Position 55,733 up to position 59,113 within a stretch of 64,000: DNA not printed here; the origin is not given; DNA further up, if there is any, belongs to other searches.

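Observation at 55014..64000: ECF sigma - WD40 Ser/Thr kinase - giant FG-GAP/CSLREA/beta-helix protein as one co-directional module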

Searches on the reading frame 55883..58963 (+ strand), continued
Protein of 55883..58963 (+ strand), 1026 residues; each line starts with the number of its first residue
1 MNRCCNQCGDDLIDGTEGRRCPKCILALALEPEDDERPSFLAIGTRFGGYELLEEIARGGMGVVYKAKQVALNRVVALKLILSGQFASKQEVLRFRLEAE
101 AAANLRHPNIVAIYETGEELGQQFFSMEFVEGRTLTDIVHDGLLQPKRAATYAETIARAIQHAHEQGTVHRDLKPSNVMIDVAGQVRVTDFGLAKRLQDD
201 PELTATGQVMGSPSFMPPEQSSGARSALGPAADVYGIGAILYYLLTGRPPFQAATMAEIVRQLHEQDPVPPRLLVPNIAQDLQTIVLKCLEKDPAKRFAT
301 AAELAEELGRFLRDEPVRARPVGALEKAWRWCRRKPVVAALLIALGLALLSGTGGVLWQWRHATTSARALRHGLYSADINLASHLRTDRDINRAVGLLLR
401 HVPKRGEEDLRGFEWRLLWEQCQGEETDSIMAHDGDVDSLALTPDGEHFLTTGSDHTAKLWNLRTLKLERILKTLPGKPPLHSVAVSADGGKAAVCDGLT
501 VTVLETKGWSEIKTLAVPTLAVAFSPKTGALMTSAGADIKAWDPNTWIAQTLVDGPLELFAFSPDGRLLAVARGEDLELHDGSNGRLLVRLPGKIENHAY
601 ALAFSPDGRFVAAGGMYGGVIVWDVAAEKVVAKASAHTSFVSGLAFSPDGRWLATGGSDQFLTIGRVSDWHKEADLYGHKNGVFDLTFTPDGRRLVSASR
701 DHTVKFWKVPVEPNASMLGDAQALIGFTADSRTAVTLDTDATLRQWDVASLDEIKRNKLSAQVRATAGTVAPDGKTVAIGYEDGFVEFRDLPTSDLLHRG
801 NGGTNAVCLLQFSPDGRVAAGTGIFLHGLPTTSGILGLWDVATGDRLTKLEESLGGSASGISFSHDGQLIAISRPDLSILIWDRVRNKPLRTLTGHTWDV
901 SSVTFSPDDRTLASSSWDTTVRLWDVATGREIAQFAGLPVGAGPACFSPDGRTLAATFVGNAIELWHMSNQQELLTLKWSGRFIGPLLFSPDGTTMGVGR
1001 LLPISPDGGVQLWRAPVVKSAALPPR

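Call 110: predict_structure(alignment_id=A5)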
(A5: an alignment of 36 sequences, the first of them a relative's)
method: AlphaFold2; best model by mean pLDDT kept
length: 1026 residues; sequences in the alignment: 36
mean_pLDDT: 86.4   pTM: 0.61
mean pLDDT of the five models: 86.4, 86.3, 85.5, 85.5, 84.7
residues with pLDDT >= 90: 596; 70-90: 301; 50-70: 93; < 50: 36
segments of 3 or more residues with pLDDT < 50: 29-39, 196-210, 1020-1026
pLDDT, mean of each block of 10 residues (from residue 1): 64 59 55 40 74 78 83 87 67 70 83 80 84 89 91 94 85 85 88 51 43 75 63 91 92 76 84 90 93 86 93 84 61 72 84 88 90 95 89 89 88 92 87 93 96 94 96 77 89 92 94 91 93 92 93 91 95 95 95 93 96 95 96 92 95 94 93 89 94 94 92 72 95 96 95 93 94 95 95 94 91 95 84 91 92 92 96 95 94 94 96 94 96 83 92 87 91 90 91 94 88 79 41
secondary structure, 60 per line:
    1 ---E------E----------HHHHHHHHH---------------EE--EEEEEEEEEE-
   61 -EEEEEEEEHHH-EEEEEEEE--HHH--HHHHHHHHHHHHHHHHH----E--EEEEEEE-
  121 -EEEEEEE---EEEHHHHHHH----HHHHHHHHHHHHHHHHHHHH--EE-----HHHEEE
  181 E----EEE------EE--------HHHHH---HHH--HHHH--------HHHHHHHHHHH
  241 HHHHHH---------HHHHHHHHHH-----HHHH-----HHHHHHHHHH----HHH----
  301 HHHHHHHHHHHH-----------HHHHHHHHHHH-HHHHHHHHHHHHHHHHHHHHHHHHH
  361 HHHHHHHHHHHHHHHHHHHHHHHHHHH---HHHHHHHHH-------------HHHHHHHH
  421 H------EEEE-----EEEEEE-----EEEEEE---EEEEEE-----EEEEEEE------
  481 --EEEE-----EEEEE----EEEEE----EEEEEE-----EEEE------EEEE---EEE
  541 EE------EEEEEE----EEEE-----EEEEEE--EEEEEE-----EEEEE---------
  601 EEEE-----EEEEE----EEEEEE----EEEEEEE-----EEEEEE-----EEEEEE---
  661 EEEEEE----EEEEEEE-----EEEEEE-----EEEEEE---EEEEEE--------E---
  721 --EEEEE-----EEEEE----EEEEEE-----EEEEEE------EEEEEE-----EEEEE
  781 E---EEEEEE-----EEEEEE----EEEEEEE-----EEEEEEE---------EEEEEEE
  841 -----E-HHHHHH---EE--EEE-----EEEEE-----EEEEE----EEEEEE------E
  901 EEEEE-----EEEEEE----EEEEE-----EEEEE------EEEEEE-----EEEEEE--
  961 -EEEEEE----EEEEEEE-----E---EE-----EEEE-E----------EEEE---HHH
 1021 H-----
elements in order (helices of 4 or more, strands of 3 or more residues): H22-30 E50-59 E62-69 E74-81 H89-105 E113-119 E122-128 E132-134 H135-141 H146-165 E178-181 E186-188 H205-209 H218-221 H230-246 H256-265 H271-274 H280-289 H301-312 H324-334 H336-387 H391-399 H413-421 E428-431 E437-442 E448-453 E457-462 E468-474 E483-486 E492-496 E501-505 E510-515 E521-524 E531-534 E538-542 E549-554 E559-562 E568-573 E576-581 E587-591 E601-604 E610-614 E619-624 E629-635 E641-646 E652-657 E661-666 E671-677 E683-688 E694-699 E703-708 E723-727 E733-737 E742-747 E753-758 E765-770 E776-781 E785-790 E796-801 E806-812 E818-824 E834-840 H848-853 E861-863 E869-873 E879-883 E888-893 E900-905 E911-916 E921-925 E931-935 E942-947 E953-958 E962-967 E972-978 E995-998 E1011-1014 H1018-1021
